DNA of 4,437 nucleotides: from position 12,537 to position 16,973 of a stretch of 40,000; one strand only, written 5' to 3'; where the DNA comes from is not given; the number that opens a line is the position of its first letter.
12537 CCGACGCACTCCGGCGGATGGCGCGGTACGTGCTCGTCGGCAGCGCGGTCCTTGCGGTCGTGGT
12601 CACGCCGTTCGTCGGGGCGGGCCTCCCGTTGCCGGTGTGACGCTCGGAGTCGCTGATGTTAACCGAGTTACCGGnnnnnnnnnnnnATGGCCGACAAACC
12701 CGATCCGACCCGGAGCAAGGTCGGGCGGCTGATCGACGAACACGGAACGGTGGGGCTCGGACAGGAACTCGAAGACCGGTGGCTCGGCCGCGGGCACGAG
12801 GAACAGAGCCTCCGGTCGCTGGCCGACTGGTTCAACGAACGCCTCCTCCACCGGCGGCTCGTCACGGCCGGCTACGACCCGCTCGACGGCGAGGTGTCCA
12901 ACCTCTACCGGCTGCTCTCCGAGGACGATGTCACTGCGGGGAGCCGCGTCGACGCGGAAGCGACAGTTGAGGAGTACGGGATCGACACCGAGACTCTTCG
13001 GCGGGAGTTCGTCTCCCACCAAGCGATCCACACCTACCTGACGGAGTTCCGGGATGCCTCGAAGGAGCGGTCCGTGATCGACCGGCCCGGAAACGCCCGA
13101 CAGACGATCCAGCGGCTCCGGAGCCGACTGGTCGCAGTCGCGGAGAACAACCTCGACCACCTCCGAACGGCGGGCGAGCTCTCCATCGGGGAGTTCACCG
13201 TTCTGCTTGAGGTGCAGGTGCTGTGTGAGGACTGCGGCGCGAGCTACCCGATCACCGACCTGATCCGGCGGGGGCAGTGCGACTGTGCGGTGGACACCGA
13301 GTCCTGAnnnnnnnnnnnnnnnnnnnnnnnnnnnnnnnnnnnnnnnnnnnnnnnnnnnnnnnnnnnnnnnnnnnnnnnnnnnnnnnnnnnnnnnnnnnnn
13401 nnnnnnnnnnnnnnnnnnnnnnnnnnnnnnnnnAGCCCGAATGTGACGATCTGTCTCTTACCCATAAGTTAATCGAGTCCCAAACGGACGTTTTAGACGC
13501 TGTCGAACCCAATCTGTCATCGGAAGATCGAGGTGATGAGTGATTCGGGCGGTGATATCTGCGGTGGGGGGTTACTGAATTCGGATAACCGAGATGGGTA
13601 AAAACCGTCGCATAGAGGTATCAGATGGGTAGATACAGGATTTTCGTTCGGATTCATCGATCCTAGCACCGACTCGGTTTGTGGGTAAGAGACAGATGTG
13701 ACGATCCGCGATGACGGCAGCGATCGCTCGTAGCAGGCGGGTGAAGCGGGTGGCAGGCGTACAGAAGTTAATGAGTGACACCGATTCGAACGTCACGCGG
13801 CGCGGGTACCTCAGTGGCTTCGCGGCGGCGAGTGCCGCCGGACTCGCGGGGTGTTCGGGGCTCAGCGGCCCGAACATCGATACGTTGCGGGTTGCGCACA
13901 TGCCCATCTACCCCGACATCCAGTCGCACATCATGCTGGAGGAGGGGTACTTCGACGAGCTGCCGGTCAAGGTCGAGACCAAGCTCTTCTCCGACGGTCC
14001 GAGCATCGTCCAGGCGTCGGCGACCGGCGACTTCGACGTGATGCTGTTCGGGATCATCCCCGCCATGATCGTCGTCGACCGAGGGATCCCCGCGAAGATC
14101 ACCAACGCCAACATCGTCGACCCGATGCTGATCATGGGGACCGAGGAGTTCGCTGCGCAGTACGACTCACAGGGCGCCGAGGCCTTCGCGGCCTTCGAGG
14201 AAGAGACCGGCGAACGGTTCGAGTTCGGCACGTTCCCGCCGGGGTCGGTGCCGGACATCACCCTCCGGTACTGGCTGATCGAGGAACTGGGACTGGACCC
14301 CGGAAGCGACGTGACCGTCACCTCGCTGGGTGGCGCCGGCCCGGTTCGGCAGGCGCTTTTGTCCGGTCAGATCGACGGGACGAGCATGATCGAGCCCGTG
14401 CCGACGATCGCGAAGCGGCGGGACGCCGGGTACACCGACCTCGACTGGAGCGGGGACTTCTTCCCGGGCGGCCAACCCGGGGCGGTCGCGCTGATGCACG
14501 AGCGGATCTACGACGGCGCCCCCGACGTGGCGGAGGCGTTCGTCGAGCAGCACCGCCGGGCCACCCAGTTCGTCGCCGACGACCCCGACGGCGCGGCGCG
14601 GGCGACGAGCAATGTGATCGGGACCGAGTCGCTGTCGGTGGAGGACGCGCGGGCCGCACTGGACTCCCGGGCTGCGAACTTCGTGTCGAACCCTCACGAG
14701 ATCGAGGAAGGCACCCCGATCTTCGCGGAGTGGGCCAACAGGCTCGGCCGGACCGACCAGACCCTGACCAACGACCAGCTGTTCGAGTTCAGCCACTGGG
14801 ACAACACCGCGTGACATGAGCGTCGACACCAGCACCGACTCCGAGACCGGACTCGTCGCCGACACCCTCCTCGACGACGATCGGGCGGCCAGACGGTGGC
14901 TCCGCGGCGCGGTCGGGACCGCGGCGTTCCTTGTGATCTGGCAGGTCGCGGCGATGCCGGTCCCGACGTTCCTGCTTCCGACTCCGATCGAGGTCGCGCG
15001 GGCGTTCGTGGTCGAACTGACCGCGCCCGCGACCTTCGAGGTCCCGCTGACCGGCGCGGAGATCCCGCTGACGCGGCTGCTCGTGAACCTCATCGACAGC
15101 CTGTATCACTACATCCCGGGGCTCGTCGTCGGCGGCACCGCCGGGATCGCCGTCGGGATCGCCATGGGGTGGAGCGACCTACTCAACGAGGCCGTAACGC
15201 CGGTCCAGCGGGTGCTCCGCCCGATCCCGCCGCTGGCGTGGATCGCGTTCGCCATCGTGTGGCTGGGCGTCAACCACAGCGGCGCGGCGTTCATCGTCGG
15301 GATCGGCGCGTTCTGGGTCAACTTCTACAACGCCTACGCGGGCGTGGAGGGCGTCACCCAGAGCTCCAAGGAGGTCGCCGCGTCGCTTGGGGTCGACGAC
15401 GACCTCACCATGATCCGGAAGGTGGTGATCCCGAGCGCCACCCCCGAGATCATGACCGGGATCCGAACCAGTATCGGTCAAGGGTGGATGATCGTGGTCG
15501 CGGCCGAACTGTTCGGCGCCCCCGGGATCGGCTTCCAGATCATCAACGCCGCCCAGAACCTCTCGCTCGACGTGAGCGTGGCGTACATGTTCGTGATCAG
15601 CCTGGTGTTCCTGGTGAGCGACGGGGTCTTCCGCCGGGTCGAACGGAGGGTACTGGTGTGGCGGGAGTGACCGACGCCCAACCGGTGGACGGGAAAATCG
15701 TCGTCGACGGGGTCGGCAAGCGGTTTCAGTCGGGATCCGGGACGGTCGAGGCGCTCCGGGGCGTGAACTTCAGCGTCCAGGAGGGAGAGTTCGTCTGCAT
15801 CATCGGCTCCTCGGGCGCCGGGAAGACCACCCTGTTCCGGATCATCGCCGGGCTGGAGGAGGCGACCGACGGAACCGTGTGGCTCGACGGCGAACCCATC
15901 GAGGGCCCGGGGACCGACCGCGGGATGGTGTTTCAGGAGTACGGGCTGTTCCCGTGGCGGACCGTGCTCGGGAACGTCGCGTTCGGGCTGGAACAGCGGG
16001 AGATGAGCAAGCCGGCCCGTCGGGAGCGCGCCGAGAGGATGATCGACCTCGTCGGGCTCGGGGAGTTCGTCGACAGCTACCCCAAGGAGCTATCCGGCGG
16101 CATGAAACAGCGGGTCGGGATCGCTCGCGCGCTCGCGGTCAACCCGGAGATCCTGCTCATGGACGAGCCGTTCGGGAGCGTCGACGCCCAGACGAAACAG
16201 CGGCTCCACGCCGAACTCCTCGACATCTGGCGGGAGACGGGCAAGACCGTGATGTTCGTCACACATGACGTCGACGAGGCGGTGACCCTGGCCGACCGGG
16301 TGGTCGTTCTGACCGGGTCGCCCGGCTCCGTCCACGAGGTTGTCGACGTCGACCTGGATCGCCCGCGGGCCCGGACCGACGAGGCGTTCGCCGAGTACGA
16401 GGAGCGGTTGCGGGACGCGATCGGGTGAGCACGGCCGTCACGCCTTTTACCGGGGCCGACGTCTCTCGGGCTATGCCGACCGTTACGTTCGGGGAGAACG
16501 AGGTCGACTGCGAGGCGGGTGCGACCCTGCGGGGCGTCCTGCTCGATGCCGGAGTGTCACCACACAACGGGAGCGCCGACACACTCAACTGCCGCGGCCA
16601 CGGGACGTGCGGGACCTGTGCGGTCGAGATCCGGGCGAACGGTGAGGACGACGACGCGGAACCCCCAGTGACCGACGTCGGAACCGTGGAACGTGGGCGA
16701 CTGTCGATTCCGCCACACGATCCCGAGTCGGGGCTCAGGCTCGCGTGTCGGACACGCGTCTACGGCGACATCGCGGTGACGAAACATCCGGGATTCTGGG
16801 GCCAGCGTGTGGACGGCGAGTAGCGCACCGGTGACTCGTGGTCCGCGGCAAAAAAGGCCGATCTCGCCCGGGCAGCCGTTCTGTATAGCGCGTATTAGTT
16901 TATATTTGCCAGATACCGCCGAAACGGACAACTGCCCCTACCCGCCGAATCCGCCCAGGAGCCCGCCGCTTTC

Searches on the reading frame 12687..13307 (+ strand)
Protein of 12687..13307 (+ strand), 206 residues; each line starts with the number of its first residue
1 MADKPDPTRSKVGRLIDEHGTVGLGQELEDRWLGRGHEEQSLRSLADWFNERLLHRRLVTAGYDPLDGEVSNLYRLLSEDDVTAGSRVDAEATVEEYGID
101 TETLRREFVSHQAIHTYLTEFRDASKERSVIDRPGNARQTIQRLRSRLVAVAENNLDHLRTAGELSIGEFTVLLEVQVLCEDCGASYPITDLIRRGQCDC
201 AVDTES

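Call 27: search_protein_families(library=pfam, proteins=[window:12687-13307:+], max_evalue=0.01)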
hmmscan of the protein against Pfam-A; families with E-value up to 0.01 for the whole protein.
window:12687-13307:+ (206 aa): 1 family
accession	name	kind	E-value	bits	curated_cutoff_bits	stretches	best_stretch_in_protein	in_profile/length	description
PF21811.2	RdfA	-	5.6e-71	238.8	27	1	10-201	1-195/195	Rod-determining factor A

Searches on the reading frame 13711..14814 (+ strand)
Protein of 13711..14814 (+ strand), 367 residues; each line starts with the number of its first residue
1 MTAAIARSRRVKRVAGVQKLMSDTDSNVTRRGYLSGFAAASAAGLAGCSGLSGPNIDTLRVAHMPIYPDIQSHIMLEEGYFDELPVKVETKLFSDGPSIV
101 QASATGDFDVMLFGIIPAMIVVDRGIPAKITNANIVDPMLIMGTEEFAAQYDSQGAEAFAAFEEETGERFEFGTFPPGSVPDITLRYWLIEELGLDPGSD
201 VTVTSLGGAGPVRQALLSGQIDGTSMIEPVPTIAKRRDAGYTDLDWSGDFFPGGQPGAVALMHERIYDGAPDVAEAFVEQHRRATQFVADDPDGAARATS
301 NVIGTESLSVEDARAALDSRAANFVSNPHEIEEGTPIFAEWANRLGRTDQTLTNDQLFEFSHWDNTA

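Call 27: search_protein_families(library=pfam, proteins=[window:13711-14814:+], max_evalue=0.01)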
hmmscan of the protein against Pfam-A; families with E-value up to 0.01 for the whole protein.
window:13711-14814:+ (367 aa): 3 families
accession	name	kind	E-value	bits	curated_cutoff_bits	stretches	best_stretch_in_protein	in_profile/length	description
PF13379.11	NMT1_2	-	3.1e-30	106.3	24.7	1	54-298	3-246/252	NMT1-like family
PF12974.12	Phosphonate-bd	-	0.0007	19.5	27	0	83-226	26-162/242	ABC transporter, phosphonate, periplasmic substrate-binding protein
PF09084.16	NMT1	-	0.0061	16.9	20.5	0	190-295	112-216/216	NMT1/THI5 like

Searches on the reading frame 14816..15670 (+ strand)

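Call 27: search_protein_families(library=pfam, proteins=[window:14816-15670:+], max_evalue=0.01)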
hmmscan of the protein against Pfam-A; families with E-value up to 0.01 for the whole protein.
window:14816-15670:+ (284 aa): 1 family
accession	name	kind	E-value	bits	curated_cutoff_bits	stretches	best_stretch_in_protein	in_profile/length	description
PF00528.27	BPD_transp_1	-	2.2e-18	67.1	26.4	1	110-279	1-182/184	Binding-protein-dependent transport system inner membrane component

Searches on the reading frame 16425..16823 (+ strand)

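Call 27: search_protein_families(library=pfam, proteins=[window:16425-16823:+], max_evalue=0.01)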
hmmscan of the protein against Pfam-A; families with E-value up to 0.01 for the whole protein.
window:16425-16823:+ (132 aa): 2 families
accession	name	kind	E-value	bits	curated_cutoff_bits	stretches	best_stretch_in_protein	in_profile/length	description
PF00111.32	Fer2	-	3.1e-05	24.3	21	1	26-112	9-76/77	2Fe-2S iron-sulfur cluster binding domain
PF13510.11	Fer2_4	-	0.0061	17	22.8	0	19-71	5-60/82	2Fe-2S iron-sulfur cluster binding domain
